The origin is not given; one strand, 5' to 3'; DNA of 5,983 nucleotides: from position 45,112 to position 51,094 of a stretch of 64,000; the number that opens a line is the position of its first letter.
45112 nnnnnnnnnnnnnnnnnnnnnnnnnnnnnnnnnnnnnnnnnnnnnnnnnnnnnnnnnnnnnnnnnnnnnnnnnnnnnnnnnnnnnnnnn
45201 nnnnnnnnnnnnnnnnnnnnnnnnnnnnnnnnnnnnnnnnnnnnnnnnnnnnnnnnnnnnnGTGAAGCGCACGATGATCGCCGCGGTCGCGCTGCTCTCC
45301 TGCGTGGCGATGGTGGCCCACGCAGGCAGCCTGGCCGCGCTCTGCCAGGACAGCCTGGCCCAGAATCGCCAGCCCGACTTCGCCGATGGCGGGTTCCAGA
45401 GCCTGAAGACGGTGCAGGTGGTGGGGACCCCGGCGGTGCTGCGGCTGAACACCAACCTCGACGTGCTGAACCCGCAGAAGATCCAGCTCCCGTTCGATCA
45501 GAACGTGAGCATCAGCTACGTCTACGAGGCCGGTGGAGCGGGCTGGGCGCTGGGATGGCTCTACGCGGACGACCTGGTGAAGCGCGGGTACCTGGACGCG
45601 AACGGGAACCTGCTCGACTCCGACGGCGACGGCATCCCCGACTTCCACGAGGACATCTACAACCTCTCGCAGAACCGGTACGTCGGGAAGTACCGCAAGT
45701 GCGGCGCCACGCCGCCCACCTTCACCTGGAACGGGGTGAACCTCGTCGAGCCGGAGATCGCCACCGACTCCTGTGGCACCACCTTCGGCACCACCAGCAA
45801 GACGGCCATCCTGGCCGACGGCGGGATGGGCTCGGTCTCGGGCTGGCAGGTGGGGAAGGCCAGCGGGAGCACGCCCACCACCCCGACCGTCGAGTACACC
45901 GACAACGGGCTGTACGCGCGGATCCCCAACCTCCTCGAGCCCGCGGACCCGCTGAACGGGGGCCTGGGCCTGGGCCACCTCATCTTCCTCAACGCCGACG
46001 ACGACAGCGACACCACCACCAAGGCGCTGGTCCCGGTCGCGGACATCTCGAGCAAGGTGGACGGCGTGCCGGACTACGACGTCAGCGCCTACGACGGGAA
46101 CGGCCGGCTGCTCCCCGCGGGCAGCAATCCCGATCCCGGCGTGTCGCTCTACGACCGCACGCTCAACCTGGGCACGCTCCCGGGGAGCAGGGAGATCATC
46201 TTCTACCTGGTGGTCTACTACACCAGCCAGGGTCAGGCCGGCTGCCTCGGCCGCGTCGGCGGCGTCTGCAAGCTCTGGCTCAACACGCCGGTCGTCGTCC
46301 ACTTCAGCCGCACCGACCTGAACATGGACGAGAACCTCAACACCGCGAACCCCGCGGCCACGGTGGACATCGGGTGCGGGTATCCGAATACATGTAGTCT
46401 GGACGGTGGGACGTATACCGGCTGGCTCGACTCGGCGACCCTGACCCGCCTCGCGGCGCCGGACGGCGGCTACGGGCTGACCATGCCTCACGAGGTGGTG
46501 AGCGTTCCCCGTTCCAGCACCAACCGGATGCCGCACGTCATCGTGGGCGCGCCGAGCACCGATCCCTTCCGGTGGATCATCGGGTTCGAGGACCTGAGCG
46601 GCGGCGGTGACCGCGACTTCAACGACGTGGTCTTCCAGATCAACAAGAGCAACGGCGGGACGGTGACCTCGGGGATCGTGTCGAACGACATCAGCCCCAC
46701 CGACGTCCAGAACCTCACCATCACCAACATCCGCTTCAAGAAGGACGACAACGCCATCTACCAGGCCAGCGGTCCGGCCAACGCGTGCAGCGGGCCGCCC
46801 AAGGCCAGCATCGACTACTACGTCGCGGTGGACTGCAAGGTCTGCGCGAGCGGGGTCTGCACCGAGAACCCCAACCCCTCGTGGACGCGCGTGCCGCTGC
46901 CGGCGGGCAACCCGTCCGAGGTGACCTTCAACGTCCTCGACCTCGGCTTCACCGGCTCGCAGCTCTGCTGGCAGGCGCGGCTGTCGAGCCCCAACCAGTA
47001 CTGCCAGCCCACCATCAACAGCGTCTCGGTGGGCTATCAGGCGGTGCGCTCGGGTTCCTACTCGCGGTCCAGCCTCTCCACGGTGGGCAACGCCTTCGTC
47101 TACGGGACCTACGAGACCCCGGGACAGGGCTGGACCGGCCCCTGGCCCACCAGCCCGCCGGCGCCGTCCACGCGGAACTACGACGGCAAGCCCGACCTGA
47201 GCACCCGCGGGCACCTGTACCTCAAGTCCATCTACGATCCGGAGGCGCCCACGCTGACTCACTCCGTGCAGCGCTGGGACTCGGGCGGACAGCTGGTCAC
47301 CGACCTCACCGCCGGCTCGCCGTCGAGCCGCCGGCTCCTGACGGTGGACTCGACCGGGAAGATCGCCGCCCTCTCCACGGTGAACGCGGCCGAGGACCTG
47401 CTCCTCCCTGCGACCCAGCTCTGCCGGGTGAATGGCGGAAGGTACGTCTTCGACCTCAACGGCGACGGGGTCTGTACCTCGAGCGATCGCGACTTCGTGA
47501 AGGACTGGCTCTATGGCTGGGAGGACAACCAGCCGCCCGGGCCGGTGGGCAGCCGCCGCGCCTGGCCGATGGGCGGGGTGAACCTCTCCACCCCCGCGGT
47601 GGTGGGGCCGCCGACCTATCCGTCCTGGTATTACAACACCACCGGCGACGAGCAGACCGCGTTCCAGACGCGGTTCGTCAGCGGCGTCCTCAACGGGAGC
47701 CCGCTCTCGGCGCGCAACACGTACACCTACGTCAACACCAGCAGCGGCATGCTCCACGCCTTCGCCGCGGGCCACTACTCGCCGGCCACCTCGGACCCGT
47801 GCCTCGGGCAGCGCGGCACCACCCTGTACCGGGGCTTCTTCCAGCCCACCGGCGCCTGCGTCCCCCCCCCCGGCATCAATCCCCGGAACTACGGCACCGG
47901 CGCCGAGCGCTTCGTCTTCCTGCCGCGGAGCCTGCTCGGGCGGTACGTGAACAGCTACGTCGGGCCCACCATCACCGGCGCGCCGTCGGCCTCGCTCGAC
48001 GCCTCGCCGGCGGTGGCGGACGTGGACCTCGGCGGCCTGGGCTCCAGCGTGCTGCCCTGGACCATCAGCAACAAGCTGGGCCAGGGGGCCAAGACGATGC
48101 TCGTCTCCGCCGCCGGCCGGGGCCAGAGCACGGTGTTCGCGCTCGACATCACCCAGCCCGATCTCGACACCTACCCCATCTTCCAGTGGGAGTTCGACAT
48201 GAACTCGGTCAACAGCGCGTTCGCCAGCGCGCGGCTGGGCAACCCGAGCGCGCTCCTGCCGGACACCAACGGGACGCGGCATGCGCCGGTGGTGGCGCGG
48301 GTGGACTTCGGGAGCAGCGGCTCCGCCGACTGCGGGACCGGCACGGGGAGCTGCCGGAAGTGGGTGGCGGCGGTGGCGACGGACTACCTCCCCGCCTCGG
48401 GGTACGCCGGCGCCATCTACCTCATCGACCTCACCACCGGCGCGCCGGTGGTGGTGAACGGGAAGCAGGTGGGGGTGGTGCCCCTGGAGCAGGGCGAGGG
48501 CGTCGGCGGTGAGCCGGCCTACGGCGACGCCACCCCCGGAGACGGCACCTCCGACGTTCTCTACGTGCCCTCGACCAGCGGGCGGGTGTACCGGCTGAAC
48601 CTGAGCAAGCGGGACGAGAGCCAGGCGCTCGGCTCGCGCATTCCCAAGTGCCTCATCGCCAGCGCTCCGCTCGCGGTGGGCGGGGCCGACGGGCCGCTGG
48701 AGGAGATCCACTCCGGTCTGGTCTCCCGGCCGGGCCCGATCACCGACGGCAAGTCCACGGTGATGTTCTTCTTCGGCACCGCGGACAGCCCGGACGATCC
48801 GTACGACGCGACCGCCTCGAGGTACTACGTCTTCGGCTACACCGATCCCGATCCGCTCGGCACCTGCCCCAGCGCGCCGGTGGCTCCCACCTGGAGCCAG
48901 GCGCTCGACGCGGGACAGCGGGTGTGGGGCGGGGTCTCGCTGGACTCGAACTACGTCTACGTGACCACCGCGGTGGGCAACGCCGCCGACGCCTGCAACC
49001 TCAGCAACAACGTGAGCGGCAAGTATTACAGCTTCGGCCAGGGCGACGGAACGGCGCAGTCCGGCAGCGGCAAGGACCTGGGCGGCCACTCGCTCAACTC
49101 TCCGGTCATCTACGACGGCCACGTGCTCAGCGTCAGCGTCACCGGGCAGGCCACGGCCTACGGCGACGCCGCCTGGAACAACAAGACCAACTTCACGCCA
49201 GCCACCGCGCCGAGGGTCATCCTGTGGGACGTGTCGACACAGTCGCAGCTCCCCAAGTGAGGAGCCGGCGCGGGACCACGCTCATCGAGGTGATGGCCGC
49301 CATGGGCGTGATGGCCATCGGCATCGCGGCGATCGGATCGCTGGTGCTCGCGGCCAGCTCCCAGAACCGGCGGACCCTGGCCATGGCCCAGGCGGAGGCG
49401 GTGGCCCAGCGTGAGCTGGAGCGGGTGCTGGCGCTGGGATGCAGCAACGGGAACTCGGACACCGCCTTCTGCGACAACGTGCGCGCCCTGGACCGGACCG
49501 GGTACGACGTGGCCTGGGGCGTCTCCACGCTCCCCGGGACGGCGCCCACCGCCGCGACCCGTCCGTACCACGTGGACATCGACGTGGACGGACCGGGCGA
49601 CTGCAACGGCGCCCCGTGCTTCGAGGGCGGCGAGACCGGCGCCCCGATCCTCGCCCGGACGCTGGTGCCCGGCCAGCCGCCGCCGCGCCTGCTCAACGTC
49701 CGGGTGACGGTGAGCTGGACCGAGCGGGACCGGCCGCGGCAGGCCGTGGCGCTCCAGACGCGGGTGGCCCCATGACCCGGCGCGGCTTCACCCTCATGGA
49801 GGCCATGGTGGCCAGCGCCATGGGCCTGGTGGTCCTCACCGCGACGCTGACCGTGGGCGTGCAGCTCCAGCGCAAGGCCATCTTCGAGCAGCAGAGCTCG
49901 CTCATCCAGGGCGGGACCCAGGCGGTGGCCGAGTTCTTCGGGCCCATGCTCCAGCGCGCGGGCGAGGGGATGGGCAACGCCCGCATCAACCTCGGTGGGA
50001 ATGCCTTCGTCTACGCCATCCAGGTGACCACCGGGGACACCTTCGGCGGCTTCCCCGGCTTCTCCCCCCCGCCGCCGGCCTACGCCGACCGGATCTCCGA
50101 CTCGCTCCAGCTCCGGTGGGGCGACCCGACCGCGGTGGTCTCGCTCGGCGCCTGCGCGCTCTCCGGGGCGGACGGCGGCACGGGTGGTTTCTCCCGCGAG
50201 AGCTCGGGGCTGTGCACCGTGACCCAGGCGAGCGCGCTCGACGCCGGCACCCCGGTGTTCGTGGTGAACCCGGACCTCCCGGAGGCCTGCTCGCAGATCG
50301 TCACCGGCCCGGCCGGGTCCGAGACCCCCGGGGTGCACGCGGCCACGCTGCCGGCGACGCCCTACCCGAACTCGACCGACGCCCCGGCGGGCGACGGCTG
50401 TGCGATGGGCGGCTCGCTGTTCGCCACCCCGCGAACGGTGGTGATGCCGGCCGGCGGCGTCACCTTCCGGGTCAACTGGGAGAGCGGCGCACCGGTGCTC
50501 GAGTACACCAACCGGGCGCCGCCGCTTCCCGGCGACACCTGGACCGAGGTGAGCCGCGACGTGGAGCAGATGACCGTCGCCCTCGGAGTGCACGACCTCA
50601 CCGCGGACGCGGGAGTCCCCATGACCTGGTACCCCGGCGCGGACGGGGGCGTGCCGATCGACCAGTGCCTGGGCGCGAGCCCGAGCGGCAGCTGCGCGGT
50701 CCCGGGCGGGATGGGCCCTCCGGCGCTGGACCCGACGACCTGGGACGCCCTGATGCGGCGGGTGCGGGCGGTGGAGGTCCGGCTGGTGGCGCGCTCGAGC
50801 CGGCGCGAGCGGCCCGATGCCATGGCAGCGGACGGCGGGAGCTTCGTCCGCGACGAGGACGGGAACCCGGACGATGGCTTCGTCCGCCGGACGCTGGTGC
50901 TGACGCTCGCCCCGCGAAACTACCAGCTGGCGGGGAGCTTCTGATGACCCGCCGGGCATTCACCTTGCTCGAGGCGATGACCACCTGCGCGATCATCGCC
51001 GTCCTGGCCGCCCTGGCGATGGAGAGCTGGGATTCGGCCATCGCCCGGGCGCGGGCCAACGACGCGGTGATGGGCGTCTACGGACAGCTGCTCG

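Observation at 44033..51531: Type IV pilus minor-pilin/PilY1 operon with a c-type cytochrome inserted and translationally coupled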

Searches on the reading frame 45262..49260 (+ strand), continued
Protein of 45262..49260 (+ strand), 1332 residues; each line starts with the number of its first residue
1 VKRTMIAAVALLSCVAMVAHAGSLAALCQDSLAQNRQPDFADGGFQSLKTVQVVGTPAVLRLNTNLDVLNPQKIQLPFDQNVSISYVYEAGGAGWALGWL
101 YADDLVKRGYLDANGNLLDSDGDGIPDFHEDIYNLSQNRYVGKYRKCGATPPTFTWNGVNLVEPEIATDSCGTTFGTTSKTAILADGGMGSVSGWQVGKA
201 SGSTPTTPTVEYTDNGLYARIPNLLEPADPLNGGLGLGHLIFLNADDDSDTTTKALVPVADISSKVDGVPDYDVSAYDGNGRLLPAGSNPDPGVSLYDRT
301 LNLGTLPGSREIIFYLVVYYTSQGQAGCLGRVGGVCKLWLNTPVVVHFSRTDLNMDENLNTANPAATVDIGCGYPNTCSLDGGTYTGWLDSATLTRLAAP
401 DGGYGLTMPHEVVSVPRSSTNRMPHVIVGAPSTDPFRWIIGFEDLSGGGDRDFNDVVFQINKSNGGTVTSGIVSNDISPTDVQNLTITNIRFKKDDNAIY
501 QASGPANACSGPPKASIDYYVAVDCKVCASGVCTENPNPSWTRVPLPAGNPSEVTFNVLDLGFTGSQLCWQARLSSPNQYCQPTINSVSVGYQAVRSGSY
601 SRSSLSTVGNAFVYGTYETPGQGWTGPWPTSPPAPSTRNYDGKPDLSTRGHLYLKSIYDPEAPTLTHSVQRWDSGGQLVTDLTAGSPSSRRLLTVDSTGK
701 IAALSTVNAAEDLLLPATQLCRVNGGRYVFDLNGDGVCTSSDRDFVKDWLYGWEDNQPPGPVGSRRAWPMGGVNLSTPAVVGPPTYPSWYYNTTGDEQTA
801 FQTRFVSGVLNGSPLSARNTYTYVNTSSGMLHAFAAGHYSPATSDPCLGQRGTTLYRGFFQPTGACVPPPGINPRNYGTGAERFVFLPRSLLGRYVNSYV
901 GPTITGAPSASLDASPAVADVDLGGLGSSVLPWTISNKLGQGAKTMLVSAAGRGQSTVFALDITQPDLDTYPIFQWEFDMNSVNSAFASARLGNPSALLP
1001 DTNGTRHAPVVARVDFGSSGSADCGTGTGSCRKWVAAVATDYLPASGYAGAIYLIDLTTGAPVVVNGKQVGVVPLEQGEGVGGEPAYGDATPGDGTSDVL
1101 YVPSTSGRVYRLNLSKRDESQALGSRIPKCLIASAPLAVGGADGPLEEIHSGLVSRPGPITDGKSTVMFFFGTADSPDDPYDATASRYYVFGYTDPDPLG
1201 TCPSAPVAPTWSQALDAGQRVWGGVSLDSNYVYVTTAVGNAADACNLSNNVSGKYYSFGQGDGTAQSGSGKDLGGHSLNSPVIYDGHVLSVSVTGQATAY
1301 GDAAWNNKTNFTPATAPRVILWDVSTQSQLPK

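Call 50: search_solved_structures(query=A2, max_evalue=1, show_alignments=1)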
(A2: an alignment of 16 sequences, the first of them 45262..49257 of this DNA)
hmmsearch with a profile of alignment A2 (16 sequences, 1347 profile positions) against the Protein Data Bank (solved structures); distinct sequences matched with E-value up to 1: 4.
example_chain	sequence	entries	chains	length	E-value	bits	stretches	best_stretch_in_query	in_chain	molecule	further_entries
3hx6_A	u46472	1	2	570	1.5e-10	42.8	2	891-1125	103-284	Type 4 fimbrial biogenesis protein PilY1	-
2yms_B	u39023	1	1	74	0.085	13.8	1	1266-1316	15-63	OUTER MEMBRANE PROTEIN ASSEMBLY FACTOR BAMB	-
2yms_A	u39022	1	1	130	0.25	12.2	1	1266-1316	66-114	OUTER MEMBRANE PROTEIN ASSEMBLY FACTOR BAMB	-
4fo2_D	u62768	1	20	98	0.82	10.5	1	1087-1146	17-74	Heat-labile enterotoxin IIB, B chain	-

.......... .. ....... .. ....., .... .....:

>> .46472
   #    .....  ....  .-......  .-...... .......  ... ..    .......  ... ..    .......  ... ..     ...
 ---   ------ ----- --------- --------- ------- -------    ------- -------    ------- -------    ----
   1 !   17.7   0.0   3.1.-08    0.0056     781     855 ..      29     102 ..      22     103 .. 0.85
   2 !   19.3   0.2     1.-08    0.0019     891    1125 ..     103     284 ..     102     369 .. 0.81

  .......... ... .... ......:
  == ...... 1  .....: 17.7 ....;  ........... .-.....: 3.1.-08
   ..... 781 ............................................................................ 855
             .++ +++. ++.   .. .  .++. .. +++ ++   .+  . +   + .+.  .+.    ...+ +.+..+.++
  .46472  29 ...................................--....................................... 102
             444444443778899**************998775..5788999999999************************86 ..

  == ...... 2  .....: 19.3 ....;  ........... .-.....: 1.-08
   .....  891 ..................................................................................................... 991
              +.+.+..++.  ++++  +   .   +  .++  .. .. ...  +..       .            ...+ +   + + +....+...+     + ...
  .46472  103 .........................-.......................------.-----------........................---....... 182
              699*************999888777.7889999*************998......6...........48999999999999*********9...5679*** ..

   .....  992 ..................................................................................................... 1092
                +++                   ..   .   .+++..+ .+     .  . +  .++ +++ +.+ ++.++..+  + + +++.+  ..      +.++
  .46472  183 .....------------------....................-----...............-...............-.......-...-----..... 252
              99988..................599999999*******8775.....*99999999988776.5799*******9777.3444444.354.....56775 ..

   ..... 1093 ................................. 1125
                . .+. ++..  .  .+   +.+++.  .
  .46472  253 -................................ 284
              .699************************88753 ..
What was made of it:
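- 45262..49260 (+): pilY1 of the PilY1.1 type (1332 aa). It has a signal peptide (AHA|GS), an N-terminal region with DUF4114, a C-terminal PilY1 beta-propeller and 23 Cys. The family profile hits 3HX6 at E = 1.5e-10 (call 50).
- On PilY1, type 1.1 (myxobacterial DUF4114 PilY1): The profile of 16 relatives matches P. aeruginosa PilY1 3HX6 at E = 1.5e-10 over profile positions 781-1125 (call 50).
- Closest known: fimU-pilVWXY1E operon of Pseudomonas aeruginosa. Same: The family profile hits 3HX6 at E = 1.5e-10, with the calcium loop aligned (call 50).
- Checked: A family profile hits the P. aeruginosa PilY1 C-terminal domain 3HX6 at E = 1.5e-10 (call 50).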

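Call 52: find_encoding_contigs(protein=P0073, flank=4000, max_places=1)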
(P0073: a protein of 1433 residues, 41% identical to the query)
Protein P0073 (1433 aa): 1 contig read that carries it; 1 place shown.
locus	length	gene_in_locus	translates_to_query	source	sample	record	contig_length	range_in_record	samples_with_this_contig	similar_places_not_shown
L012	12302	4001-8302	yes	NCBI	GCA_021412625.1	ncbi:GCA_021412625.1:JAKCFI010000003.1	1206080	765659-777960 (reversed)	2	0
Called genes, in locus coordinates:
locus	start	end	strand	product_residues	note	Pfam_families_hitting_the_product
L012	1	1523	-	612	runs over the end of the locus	-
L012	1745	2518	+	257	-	PF14451:Ub-Mut7C, PF01927:Mut7-C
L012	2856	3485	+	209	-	-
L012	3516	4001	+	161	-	-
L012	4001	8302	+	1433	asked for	PF13448:DUF4114 (weak), PF05567:T4P_PilY1 (weak)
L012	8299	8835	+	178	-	-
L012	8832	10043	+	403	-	-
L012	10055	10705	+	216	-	-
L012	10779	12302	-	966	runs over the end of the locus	PF00133:tRNA-synt_1, PF01921:tRNA-synt_1f (faint), PF09334:tRNA-synt_1g, PF01406:tRNA-synt_1e, PF08264:Anticodon_1, PF06827:zf-FPG_IleRS (weak)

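Call 53: find_encoding_contigs(protein=P0038, flank=4000, max_places=1)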
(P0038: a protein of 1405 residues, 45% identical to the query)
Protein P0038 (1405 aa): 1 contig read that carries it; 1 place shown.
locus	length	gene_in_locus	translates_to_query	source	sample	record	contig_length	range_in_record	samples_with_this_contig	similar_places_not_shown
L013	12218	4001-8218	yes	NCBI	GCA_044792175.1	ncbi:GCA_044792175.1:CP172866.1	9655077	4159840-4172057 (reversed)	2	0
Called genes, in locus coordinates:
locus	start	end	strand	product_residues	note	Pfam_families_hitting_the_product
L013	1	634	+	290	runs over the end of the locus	PF00753:Lactamase_B, PF23023:Anti-Pycsar_Apyc1 (weak), PF12706:Lactamase_B_2 (weak)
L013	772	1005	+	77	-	-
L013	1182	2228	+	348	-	-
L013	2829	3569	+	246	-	PF14341:PilX_N (faint)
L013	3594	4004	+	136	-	PF00034:Cytochrom_C (weak)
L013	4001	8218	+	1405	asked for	PF13448:DUF4114 (weak), PF05567:T4P_PilY1 (faint)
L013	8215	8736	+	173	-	-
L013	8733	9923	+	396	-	PF07963:N_methyl (weak)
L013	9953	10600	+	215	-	PF07963:N_methyl (weak)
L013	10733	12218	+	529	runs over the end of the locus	PF18456:CmlA_N, PF00753:Lactamase_B (weak), PF13483:Lactamase_B_3, PF12706:Lactamase_B_2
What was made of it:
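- L013, C. coralloides (call 53).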

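Call 54: find_encoding_contigs(protein=P0037, flank=4000, max_places=1)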
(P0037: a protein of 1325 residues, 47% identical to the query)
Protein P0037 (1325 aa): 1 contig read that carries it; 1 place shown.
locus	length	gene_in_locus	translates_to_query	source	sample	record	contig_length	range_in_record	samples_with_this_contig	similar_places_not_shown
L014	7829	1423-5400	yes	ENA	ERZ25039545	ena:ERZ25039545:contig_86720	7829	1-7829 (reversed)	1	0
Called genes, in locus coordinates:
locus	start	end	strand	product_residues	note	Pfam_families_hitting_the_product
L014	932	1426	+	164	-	-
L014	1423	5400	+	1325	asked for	PF13448:DUF4114 (weak), PF05567:T4P_PilY1 (weak)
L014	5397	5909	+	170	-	-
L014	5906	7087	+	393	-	PF07963:N_methyl (weak)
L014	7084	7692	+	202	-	-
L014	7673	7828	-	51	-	?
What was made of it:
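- L014 (call 54).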

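Call 62: search_protein_families(library=ncbifam, proteins=[window:45262-49260:+], max_evalue=0.1)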
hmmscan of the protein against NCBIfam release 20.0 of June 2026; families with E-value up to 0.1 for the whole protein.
window:45262-49260:+ (1332 aa): 0 families

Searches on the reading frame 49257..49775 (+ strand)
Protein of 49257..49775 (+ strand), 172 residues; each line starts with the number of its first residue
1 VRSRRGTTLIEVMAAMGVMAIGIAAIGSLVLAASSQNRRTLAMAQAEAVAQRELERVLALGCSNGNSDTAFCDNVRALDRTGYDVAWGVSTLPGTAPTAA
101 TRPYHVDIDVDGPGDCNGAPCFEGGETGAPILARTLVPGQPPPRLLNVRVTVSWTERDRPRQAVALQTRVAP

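Call 5: search_protein_families(library=pfam, proteins=[window:49257-49775:+], max_evalue=1)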
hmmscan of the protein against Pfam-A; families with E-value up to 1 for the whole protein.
window:49257-49775:+ (172 aa): 2 families
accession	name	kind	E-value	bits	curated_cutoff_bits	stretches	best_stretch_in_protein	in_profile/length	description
PF07963.17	N_methyl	-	4e-05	23.5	21.2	1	1-26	1-26/27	Prokaryotic N-terminal methylation motif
PF02203.21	TarH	-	0.075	13.4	25.2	1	7-51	9-56/177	Tar ligand binding domain homologue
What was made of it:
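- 49257..49775 (+): pilV-like minor pilin (172 aa), leader RRG|TTLIE. Pfam N_methyl scores 23.5 bits (call 5).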

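Call 62: search_protein_families(library=ncbifam, proteins=[window:49257-49775:+], max_evalue=0.1)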
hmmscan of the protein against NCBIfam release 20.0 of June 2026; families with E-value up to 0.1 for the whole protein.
window:49257-49775:+ (172 aa): 6 families
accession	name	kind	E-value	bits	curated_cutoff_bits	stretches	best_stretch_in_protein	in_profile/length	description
TIGR02523.1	type_IV_pilV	equivalog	4.4e-05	24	52.2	1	5-60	2-57/139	type IV pilus modification protein PilV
NF047828.1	T3SSXpsI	equivalog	0.00079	19.4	150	1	5-56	2-53/132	type II secretion system protein XpsI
NF041013.1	T4P_ComGE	equivalog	0.027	14.5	49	1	5-58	4-53/83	competence type IV pilus minor pilin ComGE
TIGR01707.1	gspI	equivalog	0.03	14.8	44.35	1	6-50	1-45/101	type II secretion system minor pseudopilin GspI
NF007862.0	PRK10574.1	equivalog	0.057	13.6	138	1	1-27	1-26/145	prepilin peptidase-dependent pilin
TIGR02532.1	IV_pilin_GFxxxE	domain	0.06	13.2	16.3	1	8-26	5-23/24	prepilin-type N-terminal cleavage/methylation domain-containing protein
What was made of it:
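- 49257..49775 (+): TIGR02523 PilV scores 24 bits, below its cut-off (call 62).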

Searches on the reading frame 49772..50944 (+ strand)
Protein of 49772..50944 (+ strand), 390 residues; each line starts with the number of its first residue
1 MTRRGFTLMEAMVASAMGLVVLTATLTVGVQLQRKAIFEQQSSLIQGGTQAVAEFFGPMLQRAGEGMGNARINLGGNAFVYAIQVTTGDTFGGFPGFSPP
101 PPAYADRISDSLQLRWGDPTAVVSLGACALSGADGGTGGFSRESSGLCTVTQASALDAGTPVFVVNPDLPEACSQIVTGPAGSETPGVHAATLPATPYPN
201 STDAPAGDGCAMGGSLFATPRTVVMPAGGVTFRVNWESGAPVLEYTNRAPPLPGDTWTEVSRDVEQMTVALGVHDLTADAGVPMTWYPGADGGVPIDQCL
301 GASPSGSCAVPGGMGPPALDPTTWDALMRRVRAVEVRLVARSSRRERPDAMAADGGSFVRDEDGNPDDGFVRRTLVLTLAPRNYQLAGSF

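Call 5: search_protein_families(library=pfam, proteins=[window:49772-50944:+], max_evalue=1)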
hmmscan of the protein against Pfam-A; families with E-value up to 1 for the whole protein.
window:49772-50944:+ (390 aa): 3 families
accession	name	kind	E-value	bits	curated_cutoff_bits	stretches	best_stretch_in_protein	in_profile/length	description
PF07963.17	N_methyl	-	0.00048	20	21.2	1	3-25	4-26/27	Prokaryotic N-terminal methylation motif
PF16074.10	PilW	-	0.0059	17.1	26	1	258-380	29-121/124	Type IV Pilus-assembly protein W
PF01058.29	Oxidored_q6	-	0.11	12.6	27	0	117-133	66-82/128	NADH ubiquinone oxidoreductase, 20 Kd subunit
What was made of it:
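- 49772..50944 (+): pilW-like minor pilin (390 aa), leader RRG|FTLME. Pfam gives weak N_methyl and PilW matches (call 5).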

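Call 62: search_protein_families(library=ncbifam, proteins=[window:49772-50944:+], max_evalue=0.1)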
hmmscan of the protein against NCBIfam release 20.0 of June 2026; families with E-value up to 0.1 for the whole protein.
window:49772-50944:+ (390 aa): 2 families
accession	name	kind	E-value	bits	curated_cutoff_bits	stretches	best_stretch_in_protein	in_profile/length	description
NF007848.0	PRK10557.1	equivalog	0.0019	17.5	120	1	2-64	9-71/192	prepilin peptidase-dependent protein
TIGR02532.1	IV_pilin_GFxxxE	domain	0.0076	16.1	16.3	1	3-26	1-24/24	prepilin-type N-terminal cleavage/methylation domain-containing protein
